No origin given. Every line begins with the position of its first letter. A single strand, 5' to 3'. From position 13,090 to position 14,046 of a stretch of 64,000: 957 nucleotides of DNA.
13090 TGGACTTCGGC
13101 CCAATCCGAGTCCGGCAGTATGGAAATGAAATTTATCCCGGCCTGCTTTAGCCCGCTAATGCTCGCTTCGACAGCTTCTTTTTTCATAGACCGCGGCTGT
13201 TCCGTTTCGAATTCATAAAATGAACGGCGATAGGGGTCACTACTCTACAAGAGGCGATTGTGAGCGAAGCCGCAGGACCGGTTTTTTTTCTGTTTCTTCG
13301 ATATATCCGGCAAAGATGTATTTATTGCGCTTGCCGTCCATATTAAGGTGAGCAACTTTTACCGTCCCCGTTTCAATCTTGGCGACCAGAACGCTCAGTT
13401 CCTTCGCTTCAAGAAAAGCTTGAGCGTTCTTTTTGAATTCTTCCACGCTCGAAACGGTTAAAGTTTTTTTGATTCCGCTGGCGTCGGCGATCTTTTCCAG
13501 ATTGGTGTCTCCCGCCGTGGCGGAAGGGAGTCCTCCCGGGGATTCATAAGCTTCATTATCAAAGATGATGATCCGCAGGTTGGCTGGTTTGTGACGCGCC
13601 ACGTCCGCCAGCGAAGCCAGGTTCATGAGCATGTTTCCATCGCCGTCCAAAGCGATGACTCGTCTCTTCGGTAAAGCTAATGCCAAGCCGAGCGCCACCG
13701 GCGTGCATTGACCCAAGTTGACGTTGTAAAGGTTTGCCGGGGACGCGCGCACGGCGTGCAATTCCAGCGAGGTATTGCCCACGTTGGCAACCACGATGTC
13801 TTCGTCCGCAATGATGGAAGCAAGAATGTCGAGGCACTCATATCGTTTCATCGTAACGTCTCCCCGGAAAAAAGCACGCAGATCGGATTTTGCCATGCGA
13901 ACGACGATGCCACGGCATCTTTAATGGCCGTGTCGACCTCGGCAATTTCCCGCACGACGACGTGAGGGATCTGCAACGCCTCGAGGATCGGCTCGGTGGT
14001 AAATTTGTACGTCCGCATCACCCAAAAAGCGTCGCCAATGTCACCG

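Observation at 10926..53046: Candidate undescribed system: five split ComDE-like ThDP decarboxylases, each wired to secreted NMT1/SsuA-type binding proteins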

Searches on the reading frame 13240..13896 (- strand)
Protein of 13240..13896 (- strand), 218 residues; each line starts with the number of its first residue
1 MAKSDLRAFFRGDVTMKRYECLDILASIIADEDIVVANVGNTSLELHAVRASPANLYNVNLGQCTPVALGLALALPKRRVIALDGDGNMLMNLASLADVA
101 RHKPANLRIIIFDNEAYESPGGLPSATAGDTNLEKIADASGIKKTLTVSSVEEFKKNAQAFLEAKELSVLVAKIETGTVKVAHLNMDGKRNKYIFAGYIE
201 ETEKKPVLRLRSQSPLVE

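Call 3: search_protein_families(library=pfam, proteins=[window:13240-13896:-], max_evalue=0.01)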
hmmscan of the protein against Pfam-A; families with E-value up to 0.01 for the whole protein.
window:13240-13896:- (218 aa): 1 family
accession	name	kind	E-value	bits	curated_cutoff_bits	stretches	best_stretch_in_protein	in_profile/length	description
PF02775.26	TPP_enzyme_C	-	1.6e-17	64.2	21.9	1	57-170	26-149/151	Thiamine pyrophosphate enzyme, C-terminal TPP binding domain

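Call 4: search_protein_families(library=ncbifam, proteins=[window:13240-13896:-], max_evalue=0.01)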
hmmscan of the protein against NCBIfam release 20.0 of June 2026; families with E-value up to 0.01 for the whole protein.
window:13240-13896:- (218 aa): 47 families (the best 25 are shown)
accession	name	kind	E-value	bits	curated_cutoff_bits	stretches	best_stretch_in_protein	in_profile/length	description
TIGR03846.1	sulfopy_beta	equivalog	3.6e-40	137.8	221.5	1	18-192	1-174/182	sulfopyruvate decarboxylase subunit beta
TIGR03297.1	Ppyr-DeCO2ase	equivalog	7.2e-33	114.1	312.5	1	15-179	170-339/360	phosphonopyruvate decarboxylase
NF004813.0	PRK06163.1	equivalog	3.7e-32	111.7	240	1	15-178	12-176/202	hypothetical protein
NF005760.0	PRK07586.1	equivalog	1.2e-10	41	363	1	20-118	341-443/514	acetolactate synthase large subunit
NF006122.0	PRK08266.1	subfamily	8.8e-10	37.7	571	1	24-118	361-460/543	hypothetical protein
NF006016.1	PRK08155.1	equivalog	1.3e-09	37.1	870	1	17-116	361-465/554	acetolactate synthase large subunit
NF006052.0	PRK08199.1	subfamily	3.2e-09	35.6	539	1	19-179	370-542/559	thiamine pyrophosphate protein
TIGR04377.1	myo_inos_iolD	equivalog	6.9e-09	34.9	715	1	16-138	391-518/616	3D-(3,5/4)-trihydroxycyclohexane-1,2-dione acylhydrolase (decyclizing)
TIGR00118.1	acolac_lg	equivalog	7.5e-09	34.6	538.35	1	61-189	412-548/557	biosynthetic-type acetolactate synthase large subunit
NF006524.0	PRK08978.1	equivalog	1.3e-08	33.6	738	1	23-115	359-456/548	acetolactate synthase 2 catalytic subunit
NF009122.0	PRK12474.1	subfamily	1.5e-08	33.9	835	1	24-117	349-446/518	hypothetical protein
NF006203.0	PRK08327.1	equivalog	4e-08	32.2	456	1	25-120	396-494/571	thiamine pyrophosphate-requiring protein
NF005485.1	PRK07092.1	equivalog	5.1e-08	32.2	493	1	14-167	346-511/523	benzoylformate decarboxylase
NF005651.0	PRK07418.1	subfamily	5.2e-07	28.2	942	1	61-176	437-561/617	acetolactate synthase large subunit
NF006187.0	PRK08322.1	equivalog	6.7e-07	28.1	509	1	60-196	408-538/548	acetolactate synthase large subunit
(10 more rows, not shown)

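Call 12: find_encoding_contigs(protein=window:13240-13896:-, flank=2000, max_places=6)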
Protein window:13240-13896:- (218 aa): 2 contigs read that carry it; 1 place shown.
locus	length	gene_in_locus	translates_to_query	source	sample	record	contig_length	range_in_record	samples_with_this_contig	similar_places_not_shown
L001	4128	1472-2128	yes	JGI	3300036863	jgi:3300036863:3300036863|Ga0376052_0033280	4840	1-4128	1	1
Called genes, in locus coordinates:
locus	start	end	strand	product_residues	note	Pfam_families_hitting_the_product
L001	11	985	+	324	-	PF01977:UbiD, PF20696:UbiD_C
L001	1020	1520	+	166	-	PF02776:TPP_enzyme_N (faint)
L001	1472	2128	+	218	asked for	PF02775:TPP_enzyme_C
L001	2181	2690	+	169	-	-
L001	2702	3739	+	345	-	PF09084:NMT1, PF13379:NMT1_2 (weak)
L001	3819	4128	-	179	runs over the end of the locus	PF02775:TPP_enzyme_C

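Call 14: search_solved_structures(query=window:13240-13896:-, max_evalue=0.0001, show_alignments=2)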
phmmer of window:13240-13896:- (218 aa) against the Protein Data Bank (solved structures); distinct sequences matched with E-value up to 0.0001: 6.
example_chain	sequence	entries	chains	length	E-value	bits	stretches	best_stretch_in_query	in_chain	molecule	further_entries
9u8q_G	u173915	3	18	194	1.1e-13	54.9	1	20-143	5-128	Thiamine pyrophosphate enzyme TPP-binding domain-containing protein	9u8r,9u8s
9iz3_B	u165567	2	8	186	1.3e-12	51.4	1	34-144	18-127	Putative phosphonopyruvate decarboxylase beta subunit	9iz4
6lpi_A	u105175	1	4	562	1.2e-06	32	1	17-117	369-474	Acetolactate synthase isozyme 1 large subunit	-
8rph_A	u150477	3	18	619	1.2e-05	28.7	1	18-117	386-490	Thiamine pyrophosphate-binding protein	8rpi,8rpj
3ey9_A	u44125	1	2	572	7.8e-05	26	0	51-175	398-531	Pyruvate dehydrogenase [cytochrome]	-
3eya_A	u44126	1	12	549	8.2e-05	26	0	50-174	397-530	Pyruvate dehydrogenase [cytochrome]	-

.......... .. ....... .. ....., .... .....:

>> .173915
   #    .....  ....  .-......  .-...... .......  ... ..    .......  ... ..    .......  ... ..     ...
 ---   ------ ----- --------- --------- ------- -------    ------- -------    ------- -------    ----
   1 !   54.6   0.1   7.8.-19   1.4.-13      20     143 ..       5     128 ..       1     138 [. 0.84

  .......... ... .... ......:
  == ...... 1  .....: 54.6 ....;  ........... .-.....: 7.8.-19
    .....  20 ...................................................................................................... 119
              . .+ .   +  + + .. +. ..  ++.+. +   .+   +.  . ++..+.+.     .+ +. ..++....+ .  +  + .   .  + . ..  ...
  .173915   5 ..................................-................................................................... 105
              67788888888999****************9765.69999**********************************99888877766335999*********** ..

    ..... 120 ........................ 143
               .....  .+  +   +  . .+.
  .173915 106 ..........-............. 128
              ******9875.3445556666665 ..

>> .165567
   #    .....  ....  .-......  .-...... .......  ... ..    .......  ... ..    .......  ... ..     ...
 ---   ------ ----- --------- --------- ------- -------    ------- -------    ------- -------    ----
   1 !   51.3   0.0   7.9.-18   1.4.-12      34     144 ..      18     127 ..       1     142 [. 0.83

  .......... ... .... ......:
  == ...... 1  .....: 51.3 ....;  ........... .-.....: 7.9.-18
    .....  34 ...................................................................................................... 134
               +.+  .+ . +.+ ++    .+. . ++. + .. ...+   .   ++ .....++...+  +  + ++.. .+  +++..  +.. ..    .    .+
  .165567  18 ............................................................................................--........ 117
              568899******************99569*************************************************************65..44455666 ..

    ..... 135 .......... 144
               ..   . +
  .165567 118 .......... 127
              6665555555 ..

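Call 15: find_homologous_proteins(query=window:13240-13896:-, max_evalue=1e-10)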
Query window:13240-13896:- (218 aa): 278 proteins with E <= 1e-10 among 1280 candidates; the best 120 are listed.
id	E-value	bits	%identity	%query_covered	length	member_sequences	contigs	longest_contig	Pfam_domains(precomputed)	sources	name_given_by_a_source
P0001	3.3e-118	411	96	93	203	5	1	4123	PF02775.27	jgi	jgi:sulfopyruvate decarboxylase subunit beta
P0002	2.7e-99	349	80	93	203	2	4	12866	PF02775.27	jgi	jgi:sulfopyruvate decarboxylase subunit beta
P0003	9.5e-99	347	80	93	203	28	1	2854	PF02775.27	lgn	-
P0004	2.1e-98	346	80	93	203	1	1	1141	PF02775.27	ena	-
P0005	2.8e-98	346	80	93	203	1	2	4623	PF02775.27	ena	-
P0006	3.5e-98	345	80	93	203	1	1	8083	PF02775.27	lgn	-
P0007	4.7e-98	345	79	93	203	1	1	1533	PF02775.27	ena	-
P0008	7.0e-97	341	79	93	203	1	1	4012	PF02775.27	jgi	jgi:sulfopyruvate decarboxylase subunit beta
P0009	1.7e-96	340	80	93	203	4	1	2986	PF02775.27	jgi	jgi:sulfopyruvate decarboxylase subunit beta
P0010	2.5e-94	333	76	93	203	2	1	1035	PF02775.27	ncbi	-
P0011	3.7e-92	326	76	93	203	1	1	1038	PF02775.27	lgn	-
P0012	1.1e-91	324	75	93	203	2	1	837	PF02775.27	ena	-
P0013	1.2e-90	321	75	93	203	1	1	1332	PF02775.27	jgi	jgi:sulfopyruvate decarboxylase subunit beta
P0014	1.8e-87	310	77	93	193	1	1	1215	PF02775.27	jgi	jgi:sulfopyruvate decarboxylase subunit beta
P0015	8.6e-85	302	70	93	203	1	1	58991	PF02775.27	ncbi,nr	ncbi:MAG: sulfopyruvate decarboxylase subunit beta [Deltaproteobacteria bacterium]|nr:sulfopyruvate 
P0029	2.0e-75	271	66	93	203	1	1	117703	PF02775.27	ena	-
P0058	1.6e-72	262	62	93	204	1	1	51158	PF02775.27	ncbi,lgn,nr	ncbi:MAG TPA: thiamine pyrophosphate-dependent enzyme [Candidatus Eisenbacteria bacterium]|nr:thiami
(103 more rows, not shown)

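Call 16: find_encoding_contigs(protein=P0015, flank=10000, max_places=2)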
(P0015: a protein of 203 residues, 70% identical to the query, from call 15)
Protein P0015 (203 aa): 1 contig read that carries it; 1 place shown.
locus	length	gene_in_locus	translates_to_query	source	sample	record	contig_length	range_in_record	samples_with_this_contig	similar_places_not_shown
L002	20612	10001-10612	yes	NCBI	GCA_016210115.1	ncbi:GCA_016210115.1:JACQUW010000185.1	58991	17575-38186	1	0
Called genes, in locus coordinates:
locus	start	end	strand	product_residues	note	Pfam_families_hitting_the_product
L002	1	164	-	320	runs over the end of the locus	PF16868:NMT1_3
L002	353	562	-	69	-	-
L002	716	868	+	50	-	-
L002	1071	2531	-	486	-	PF01970:TctA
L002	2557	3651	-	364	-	-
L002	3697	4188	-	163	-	PF07331:TctB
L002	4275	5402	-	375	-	PF01547:SBP_bac_1 (weak), PF13531:SBP_bac_11 (weak), PF13416:SBP_bac_8 (weak), PF13343:SBP_bac_6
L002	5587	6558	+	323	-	PF04909:Amidohydro_2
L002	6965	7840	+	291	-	PF09084:NMT1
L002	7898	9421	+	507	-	PF20695:UbiD_N, PF01977:UbiD, PF20696:UbiD_C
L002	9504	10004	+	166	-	PF02776:TPP_enzyme_N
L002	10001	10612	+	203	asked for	PF02775:TPP_enzyme_C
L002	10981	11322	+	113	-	PF07883:Cupin_2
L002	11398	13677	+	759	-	PF01315:Ald_Xan_dh_C, PF02738:MoCoBD_1, PF20256:MoCoBD_2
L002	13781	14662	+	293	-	PF00941:FAD_binding_5, PF03450:CO_deh_flav_C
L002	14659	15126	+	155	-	PF00111:Fer2 (weak), PF01799:Fer2_2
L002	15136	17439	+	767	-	PF01315:Ald_Xan_dh_C, PF02738:MoCoBD_1, PF20256:MoCoBD_2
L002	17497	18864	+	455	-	PF01979:Amidohydro_1, PF07969:Amidohydro_3 (weak)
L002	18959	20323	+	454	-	PF20695:UbiD_N, PF01977:UbiD, PF20696:UbiD_C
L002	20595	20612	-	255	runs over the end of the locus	PF13379:NMT1_2, PF09084:NMT1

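Call 17: find_encoding_contigs(protein=P0029, flank=10000, max_places=2)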
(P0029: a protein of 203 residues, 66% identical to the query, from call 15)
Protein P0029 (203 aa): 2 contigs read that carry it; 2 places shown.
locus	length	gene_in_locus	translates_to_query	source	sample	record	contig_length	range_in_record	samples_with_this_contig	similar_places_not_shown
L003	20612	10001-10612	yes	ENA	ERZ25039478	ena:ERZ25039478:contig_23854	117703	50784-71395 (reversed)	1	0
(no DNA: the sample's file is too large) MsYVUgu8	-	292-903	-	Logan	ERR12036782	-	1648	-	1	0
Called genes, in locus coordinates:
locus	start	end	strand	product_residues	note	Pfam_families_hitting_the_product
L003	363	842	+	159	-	PF20695:UbiD_N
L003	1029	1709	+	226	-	PF01977:UbiD, PF20696:UbiD_C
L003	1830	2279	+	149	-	PF06240:COXG, PF03364:Polyketide_cyc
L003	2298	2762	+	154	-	PF00941:FAD_binding_5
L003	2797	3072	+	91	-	PF03450:CO_deh_flav_C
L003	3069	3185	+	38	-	-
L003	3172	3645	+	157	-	PF00111:Fer2, PF01799:Fer2_2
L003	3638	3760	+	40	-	-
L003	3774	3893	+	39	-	-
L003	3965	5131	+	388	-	PF01315:Ald_Xan_dh_C, PF02738:MoCoBD_1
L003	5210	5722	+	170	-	PF20256:MoCoBD_2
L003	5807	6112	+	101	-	-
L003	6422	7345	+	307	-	PF13379:NMT1_2, PF09084:NMT1, PF16868:NMT1_3 (weak)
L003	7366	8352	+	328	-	PF13379:NMT1_2, PF09084:NMT1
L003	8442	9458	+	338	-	PF03401:TctC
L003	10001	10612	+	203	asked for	PF02775:TPP_enzyme_C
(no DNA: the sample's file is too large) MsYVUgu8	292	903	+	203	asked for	PF02775:TPP_enzyme_C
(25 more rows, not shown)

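Call 18: find_encoding_contigs(protein=P0058, flank=10000, max_places=2)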
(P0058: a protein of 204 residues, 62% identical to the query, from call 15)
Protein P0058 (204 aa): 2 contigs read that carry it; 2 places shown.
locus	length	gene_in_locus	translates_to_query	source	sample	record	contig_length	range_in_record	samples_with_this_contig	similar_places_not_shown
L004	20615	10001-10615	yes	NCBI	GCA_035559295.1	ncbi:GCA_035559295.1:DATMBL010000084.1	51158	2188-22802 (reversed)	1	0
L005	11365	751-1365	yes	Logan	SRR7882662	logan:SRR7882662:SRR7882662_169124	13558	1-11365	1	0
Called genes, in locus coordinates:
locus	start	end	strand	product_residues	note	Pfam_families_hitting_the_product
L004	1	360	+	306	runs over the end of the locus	PF13379:NMT1_2, PF09084:NMT1, PF12974:Phosphonate-bd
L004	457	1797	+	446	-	PF20695:UbiD_N, PF01977:UbiD, PF20696:UbiD_C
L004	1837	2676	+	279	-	PF13030:DUF3891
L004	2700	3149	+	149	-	PF06240:COXG, PF10604:Polyketide_cyc2 (weak), PF03364:Polyketide_cyc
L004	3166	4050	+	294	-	PF00941:FAD_binding_5, PF03450:CO_deh_flav_C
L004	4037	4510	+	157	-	PF00111:Fer2 (weak), PF01799:Fer2_2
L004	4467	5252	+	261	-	PF00106:adh_short, PF08659:KR, PF13561:adh_short_C2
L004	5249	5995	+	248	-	PF00106:adh_short, PF08643:DUF1776 (weak), PF08659:KR, PF23441:SDR (weak), PF13561:adh_short_C2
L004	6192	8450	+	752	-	PF01315:Ald_Xan_dh_C, PF02738:MoCoBD_1, PF20256:MoCoBD_2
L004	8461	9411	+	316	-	PF13379:NMT1_2, PF09084:NMT1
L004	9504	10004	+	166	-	-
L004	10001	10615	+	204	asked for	PF02775:TPP_enzyme_C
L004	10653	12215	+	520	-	PF00496:SBP_bac_5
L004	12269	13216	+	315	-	PF19300:BPD_transp_1_N, PF00528:BPD_transp_1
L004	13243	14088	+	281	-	PF12911:OppC_N, PF00528:BPD_transp_1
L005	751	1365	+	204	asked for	PF02775:TPP_enzyme_C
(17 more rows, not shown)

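Call 53: search_dna_similar(query=window:13240-13851:-, collection=plasmids, mode=protein, max_evalue=1e-8, max_rows=25)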
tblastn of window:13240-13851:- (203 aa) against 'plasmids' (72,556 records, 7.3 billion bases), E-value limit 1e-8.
Records with a match: 101; places in all: 108; records where one place covers at least 80% of the query: 21.
Best place of each record, by identity: <60% 101.
By first word of the organism name: Ralstonia 18; Rhizobium 11; Leisingera 10; Sphingobium 10; Mycetohabitans 9; Bradyrhizobium 7; Burkholderia 5; Methylobacterium 4; Cupriavidus 3; Deinococcus 2; and 20 more.
By predicted mobility (MOB-suite, as given by PLSDB): non-mobilizable 65; mobilizable 26; conjugative 10.
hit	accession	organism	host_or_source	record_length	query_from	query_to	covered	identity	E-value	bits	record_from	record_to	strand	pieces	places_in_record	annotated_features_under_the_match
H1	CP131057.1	Hyphomicrobiales bacterium UR115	tomato,bacteria,rhizosphere soil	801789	1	188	93%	41.5%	9e-36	139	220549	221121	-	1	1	none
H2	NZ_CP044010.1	Rhizobium sp. BG6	Prosopis cineraria,pure bacterial ...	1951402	1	188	93%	39.4%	7e-35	137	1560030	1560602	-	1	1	none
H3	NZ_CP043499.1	Rhizobium grahamii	Prosopis cineraria,pure bacterial ...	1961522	1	188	93%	39.4%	7e-35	137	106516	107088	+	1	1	none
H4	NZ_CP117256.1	Rhizobium tumorigenes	Rubus sp.,pure bacterial culture,Aerial ...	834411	1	188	93%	38.9%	7e-34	134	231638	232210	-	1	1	thiamine pyrophosphate-dependent enzyme | thiamine pyrophosphate-binding protein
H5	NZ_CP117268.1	Rhizobium rhododendri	Rhododendron sp.,pure bacterial ...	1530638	1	188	93%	38.9%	9e-34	133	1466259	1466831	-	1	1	record has no annotation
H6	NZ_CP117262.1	Rhizobium tumorigenes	Rubus sp.,pure bacterial culture,Aerial ...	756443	1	188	93%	38.3%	2e-33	132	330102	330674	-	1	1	thiamine pyrophosphate-dependent enzyme | thiamine pyrophosphate-binding protein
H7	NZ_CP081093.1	Leisingera caerulea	-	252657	1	197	97%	36.5%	4e-24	105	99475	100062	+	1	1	comE: sulfopyruvate decarboxylase subunit beta | alpha-hydroxy acid oxidase | thiamine pyrophosphate-binding protein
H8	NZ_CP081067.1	Leisingera caerulea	-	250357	1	197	97%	36.5%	2e-21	98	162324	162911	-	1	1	comE: sulfopyruvate decarboxylase subunit beta | alpha-hydroxy acid oxidase | comD: sulfopyruvate decarboxylase subunit alpha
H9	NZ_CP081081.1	Leisingera caerulea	-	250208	1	197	97%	36.3%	4e-23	103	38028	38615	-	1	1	comE: sulfopyruvate decarboxylase subunit beta | alpha-hydroxy acid oxidase | comD: sulfopyruvate decarboxylase subunit alpha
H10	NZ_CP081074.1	Leisingera caerulea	-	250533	1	197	97%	36.0%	7e-24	105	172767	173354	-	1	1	comE: sulfopyruvate decarboxylase subunit beta | alpha-hydroxy acid oxidase | comD: sulfopyruvate decarboxylase subunit alpha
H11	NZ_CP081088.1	Leisingera caerulea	-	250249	1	197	97%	36.0%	8e-24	105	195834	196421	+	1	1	comE: sulfopyruvate decarboxylase subunit beta | alpha-hydroxy acid oxidase | comD: sulfopyruvate decarboxylase subunit alpha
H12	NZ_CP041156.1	Leisingera aquaemixtae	cell culture,Biocathode MCL, marine ...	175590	1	172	85%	37.6%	1e-22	101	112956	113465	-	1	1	comE: sulfopyruvate decarboxylase subunit beta | comD: sulfopyruvate decarboxylase subunit alpha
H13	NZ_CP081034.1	Leisingera aquaemixtae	-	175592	1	172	85%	37.6%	1e-22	101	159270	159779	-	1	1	comE: sulfopyruvate decarboxylase subunit beta | comD: sulfopyruvate decarboxylase subunit alpha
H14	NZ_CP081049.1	Leisingera aquaemixtae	-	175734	1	172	85%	37.6%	1e-22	101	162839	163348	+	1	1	comE: sulfopyruvate decarboxylase subunit beta | comD: sulfopyruvate decarboxylase subunit alpha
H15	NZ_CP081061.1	Leisingera aquaemixtae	-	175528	1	172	85%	37.6%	1e-22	101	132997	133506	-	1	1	comE: sulfopyruvate decarboxylase subunit beta | comD: sulfopyruvate decarboxylase subunit alpha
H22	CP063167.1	Variovorax paradoxus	-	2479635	8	173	82%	32.0%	8e-18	88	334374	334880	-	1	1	aldehyde dehydrogenase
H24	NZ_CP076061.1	Cupriavidus sp. EM10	Pure-cultured cell,sewage water sludge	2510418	19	161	70%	36.8%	3e-18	89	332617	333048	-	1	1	none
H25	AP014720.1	Arthrobacter sp. Hiyo8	-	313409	5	142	68%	37.4%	1e-18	90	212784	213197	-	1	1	phosphonopyruvate decarboxylase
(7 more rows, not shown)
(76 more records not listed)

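Call 54: get_annotated_region(hit=H4, flank=12000)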
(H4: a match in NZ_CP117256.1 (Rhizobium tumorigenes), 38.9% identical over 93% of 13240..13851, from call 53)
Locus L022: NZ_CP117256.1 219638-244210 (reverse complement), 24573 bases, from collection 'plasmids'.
description: Rhizobium tumorigenes strain 1078 plasmid pRt1078, complete sequence
organism: Rhizobium tumorigenes (NCBI taxid 2041385)
taxonomy: Bacteria; Pseudomonadota; Alphaproteobacteria; Hyphomicrobiales; Rhizobiaceae; Rhizobium; Rhizobium tumorigenes
host: -; source: Rubus sp.,pure bacterial culture,Aerial tumor; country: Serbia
typing (MOB-suite, as given by PLSDB): non-mobilizable
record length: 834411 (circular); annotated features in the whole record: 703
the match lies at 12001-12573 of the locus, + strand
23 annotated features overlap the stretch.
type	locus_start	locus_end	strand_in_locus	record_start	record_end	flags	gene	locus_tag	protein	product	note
CDS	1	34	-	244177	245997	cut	-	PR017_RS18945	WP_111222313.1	ABC transporter ATP-binding protein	-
CDS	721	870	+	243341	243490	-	-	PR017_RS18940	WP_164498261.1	hypothetical protein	-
CDS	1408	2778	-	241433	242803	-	guaD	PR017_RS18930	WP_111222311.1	guanine deaminase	GO:0006147 - guanine catabolic process [Evidence IEA]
CDS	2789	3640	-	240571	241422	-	-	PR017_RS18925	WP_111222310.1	aromatic ring-hydroxylating dioxygenase subunit alpha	-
CDS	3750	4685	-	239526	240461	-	-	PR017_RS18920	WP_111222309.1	ABC transporter permease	-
CDS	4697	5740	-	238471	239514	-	-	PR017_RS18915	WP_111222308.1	ABC transporter permease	-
CDS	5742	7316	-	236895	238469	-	-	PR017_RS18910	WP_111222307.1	ABC transporter ATP-binding protein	-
CDS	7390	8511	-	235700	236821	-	-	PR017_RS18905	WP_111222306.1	BMP family ABC transporter substrate-binding protein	-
CDS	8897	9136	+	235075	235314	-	-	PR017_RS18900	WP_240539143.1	hypothetical protein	-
CDS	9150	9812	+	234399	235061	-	-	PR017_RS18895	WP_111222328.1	Rieske (2Fe-2S) protein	-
CDS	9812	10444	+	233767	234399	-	-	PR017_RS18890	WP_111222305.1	glutathione S-transferase family protein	GO:0006749 - glutathione metabolic process [Evidence IEA]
CDS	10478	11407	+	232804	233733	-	-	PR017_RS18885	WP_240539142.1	LysR family transcriptional regulator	GO:0006355 - regulation of DNA-templated transcription [Evidence IEA]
CDS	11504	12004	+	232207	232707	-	-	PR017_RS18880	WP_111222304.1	thiamine pyrophosphate-binding protein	-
CDS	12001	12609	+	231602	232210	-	-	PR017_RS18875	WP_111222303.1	thiamine pyrophosphate-dependent enzyme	-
CDS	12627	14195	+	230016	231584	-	-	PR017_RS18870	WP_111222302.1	GMC family oxidoreductase N-terminal domain-containing protein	-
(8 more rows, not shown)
